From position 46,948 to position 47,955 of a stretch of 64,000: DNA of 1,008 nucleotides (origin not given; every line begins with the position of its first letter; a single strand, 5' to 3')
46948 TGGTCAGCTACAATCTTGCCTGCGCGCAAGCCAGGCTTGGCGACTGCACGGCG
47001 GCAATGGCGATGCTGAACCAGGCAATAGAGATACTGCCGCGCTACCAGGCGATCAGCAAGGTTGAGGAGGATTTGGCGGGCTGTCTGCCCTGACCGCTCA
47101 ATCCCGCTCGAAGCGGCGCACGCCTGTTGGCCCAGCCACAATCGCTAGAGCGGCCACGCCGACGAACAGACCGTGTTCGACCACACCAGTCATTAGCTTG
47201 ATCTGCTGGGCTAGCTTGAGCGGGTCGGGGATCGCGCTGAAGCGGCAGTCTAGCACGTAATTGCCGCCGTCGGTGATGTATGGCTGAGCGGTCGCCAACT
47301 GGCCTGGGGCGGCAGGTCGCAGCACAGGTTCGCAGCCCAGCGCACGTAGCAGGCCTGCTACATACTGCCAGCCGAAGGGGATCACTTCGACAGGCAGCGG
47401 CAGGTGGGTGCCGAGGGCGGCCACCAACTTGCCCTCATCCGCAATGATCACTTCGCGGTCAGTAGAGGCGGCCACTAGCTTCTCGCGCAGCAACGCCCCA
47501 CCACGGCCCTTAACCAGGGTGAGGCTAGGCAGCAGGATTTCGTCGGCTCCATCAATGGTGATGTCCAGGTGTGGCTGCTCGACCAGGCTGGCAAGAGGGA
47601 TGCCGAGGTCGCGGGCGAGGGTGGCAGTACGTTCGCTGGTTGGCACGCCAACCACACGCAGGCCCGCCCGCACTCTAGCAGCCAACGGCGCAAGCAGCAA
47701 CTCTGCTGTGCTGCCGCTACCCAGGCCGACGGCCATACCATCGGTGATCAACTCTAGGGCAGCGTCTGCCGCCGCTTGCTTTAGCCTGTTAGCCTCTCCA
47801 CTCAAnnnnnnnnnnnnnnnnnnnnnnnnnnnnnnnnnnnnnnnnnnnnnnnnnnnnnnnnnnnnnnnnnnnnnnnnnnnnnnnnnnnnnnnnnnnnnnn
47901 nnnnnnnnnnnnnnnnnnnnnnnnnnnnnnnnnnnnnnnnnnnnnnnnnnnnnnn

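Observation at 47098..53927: Four tandem CxxC thioredoxin-fold paralogs plus a decayed fifth copy embedded in a zwf-opcA-pgl...rpiA gene string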

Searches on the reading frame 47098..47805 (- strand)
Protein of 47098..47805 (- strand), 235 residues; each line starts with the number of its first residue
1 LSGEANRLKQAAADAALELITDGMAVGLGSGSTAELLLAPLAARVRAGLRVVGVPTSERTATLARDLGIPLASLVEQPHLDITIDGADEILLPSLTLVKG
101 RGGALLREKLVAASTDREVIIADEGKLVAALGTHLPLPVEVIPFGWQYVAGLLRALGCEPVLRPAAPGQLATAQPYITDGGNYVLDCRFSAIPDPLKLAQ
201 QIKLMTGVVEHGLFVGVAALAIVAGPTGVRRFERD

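Call 3: search_protein_families(library=pfam, proteins=[window:47098-47805:-], max_evalue=0.01)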
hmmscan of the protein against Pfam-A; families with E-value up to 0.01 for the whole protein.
window:47098-47805:- (235 aa): 2 families
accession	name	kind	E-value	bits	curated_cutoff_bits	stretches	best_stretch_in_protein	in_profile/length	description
PF06026.20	Rib_5-P_isom_A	-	3.3e-59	199.8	26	1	52-227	1-172/173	Ribose 5-phosphate isomerase A (phosphoriboisomerase A)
PF00455.28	DeoRC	-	6.4e-05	23.4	31.8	1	8-45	5-42/160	DeoR C terminal sensor domain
